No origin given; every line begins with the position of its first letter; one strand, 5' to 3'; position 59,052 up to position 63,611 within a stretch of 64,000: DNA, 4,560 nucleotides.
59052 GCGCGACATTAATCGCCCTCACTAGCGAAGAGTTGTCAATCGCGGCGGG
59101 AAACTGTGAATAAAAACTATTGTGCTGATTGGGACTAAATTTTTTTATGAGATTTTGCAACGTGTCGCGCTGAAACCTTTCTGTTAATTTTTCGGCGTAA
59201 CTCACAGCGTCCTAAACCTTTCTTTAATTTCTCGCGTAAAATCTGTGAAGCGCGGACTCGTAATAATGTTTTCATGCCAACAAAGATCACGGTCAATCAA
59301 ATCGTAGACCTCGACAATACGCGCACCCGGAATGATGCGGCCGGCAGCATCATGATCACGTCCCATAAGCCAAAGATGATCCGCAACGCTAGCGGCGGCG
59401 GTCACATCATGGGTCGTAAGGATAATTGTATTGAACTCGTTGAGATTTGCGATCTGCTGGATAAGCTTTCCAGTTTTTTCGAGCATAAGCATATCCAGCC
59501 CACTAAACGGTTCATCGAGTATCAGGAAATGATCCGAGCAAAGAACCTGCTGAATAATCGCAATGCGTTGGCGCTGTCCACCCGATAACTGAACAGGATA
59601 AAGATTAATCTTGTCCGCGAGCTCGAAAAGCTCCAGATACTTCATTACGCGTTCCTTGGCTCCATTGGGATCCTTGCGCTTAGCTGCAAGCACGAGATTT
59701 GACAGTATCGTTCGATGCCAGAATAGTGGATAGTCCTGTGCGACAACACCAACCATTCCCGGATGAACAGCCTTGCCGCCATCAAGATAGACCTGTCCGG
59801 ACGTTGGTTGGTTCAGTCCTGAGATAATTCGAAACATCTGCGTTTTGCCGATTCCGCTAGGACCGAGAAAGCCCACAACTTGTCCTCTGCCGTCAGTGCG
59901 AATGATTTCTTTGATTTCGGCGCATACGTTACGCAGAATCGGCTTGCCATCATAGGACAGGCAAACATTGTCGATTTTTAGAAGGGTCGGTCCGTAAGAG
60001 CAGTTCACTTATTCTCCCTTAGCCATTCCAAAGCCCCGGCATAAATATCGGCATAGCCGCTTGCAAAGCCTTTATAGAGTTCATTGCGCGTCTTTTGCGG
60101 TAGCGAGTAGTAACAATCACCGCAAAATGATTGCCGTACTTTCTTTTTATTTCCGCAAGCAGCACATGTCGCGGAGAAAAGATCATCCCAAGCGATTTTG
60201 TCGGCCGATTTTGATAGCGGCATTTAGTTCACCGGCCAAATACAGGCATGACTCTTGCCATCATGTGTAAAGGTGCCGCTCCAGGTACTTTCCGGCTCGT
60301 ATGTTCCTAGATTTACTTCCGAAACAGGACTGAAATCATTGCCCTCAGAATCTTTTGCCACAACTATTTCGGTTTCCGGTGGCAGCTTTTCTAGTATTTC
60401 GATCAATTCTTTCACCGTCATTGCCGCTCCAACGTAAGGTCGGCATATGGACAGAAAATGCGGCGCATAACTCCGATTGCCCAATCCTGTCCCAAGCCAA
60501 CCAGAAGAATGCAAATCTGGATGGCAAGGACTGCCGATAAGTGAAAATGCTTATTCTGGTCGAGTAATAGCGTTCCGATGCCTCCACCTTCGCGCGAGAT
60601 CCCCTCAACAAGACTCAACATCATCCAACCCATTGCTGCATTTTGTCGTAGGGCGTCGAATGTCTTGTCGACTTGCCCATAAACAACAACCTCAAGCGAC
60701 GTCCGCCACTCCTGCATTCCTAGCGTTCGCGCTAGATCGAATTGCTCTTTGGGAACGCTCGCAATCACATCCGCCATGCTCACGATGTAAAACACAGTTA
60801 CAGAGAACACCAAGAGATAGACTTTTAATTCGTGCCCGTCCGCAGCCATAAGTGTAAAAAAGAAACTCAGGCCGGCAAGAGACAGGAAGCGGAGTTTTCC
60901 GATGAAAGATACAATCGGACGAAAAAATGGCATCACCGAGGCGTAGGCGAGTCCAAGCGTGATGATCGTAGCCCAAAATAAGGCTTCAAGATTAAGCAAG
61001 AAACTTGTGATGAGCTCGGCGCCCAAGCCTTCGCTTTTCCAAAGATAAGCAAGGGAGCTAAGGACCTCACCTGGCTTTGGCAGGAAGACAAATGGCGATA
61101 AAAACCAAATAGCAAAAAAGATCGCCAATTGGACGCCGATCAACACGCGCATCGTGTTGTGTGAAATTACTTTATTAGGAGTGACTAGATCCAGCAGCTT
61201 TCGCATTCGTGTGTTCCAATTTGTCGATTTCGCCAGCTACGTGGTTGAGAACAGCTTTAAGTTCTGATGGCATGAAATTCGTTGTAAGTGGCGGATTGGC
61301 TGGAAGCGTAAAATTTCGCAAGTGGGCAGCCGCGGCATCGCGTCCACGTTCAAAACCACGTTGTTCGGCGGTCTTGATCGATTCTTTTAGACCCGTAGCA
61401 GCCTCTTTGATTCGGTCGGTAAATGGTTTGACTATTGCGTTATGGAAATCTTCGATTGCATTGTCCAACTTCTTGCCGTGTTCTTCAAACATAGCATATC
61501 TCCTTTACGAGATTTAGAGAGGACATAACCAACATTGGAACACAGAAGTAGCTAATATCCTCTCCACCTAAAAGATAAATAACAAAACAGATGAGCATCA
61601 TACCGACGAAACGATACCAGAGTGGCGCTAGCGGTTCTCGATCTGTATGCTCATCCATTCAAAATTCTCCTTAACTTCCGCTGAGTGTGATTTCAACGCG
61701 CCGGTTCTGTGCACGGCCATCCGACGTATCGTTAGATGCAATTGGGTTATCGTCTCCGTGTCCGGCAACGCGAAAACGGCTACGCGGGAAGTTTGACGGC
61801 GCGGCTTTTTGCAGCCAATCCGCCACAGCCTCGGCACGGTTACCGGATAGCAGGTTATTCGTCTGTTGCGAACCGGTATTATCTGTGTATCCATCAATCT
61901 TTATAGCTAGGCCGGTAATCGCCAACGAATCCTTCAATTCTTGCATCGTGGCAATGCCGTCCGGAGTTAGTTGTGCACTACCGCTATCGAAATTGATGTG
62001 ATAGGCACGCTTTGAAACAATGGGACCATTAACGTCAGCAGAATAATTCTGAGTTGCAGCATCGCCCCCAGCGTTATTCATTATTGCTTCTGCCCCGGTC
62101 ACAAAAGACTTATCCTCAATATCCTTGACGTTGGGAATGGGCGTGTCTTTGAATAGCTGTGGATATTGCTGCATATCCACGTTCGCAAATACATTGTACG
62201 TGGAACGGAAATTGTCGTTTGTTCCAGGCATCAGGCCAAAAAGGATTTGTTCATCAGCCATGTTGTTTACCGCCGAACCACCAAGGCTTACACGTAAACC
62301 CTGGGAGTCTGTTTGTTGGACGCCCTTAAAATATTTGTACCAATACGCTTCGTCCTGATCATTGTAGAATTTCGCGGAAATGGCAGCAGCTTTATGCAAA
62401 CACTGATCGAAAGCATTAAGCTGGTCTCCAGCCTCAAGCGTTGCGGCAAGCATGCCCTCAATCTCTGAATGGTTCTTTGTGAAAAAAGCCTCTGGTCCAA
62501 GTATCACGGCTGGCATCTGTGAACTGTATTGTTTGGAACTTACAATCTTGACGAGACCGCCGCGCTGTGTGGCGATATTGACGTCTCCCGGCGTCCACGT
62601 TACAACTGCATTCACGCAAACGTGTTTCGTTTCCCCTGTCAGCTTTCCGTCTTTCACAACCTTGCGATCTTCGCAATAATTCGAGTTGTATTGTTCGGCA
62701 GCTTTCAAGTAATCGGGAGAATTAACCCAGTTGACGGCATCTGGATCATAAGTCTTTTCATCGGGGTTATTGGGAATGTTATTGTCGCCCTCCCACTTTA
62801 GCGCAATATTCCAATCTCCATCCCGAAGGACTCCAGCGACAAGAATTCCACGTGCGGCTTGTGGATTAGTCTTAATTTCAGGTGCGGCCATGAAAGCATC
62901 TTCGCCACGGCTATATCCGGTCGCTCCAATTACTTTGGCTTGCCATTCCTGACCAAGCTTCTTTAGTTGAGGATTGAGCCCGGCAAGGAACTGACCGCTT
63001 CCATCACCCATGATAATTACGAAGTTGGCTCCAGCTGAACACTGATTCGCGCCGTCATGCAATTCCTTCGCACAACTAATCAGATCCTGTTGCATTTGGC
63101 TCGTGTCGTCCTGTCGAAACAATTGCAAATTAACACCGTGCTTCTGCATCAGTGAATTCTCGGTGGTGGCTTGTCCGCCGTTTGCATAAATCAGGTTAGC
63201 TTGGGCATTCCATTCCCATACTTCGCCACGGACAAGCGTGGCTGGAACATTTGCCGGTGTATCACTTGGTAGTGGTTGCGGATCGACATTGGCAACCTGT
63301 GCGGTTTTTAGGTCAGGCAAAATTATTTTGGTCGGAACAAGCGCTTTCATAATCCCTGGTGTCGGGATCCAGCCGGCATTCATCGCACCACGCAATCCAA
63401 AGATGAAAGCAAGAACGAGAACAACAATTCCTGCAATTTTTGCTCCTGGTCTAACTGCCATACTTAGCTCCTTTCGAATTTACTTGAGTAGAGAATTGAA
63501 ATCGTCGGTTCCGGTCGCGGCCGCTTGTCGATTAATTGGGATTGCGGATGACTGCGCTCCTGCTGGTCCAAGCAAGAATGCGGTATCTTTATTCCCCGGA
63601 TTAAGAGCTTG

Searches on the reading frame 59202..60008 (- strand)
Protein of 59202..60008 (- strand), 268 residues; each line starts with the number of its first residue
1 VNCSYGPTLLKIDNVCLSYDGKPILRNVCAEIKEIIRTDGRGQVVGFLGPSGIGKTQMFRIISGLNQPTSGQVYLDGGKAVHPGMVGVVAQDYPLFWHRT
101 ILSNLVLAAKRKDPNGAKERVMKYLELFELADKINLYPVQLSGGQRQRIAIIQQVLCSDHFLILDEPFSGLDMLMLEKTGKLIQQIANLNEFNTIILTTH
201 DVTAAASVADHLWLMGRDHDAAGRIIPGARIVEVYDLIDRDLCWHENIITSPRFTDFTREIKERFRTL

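Call 16: search_protein_families(library=phrogs, proteins=[window:59202-60008:-], max_evalue=0.001)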
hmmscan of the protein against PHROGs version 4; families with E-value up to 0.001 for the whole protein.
window:59202-60008:- (268 aa): 4 families
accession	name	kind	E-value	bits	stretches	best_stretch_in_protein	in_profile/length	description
phrog_293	-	moron, auxiliary metabolic gene and host takeover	7.1e-47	161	1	8-215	422-621/1058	ABC transporter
phrog_2392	-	moron, auxiliary metabolic gene and host takeover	2.5e-24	86.6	1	10-208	480-682/726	ABC transporter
phrog_23675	-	unknown function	5.9e-12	46.6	1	117-216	17-112/143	-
phrog_21263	-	unknown function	7.4e-05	22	1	140-223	827-910/940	-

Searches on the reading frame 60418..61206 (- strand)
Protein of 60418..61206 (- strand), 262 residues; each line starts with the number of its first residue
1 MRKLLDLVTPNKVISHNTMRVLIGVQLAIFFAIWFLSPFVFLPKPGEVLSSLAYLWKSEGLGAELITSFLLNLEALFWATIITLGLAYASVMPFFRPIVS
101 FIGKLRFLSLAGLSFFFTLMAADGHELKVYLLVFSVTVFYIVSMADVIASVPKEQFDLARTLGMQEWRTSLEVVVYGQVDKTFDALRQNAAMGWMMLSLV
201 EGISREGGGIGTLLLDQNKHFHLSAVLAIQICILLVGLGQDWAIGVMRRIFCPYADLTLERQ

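Call 16: search_protein_families(library=phrogs, proteins=[window:60418-61206:-], max_evalue=0.001)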
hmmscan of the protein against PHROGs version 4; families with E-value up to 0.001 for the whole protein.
window:60418-61206:- (262 aa): 1 family
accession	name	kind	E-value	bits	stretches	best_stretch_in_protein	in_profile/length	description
phrog_6743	-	unknown function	3.6e-09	36.9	1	16-238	292-518/582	-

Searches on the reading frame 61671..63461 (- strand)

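Call 16: search_protein_families(library=phrogs, proteins=[window:61671-63461:-], max_evalue=0.001)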
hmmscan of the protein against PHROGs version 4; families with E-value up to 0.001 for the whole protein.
window:61671-63461:- (596 aa): 3 families
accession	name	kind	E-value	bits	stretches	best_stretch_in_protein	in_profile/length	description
phrog_7897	-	unknown function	1.9e-27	97.5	1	472-593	201-321/327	-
phrog_25518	-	unknown function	2.6e-16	60.6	1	483-592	409-521/526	-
phrog_15381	-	unknown function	2.6e-12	48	1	488-592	11-114/154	-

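Call 22: search_protein_families(library=pfam, proteins=[window:61671-63461:-], max_evalue=0.01)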
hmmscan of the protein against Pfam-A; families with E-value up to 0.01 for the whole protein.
window:61671-63461:- (596 aa): 1 family
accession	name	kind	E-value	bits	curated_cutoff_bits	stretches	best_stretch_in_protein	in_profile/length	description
PF00691.25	OmpA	-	9.6e-19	68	27.2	1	491-587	2-98/98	OmpA family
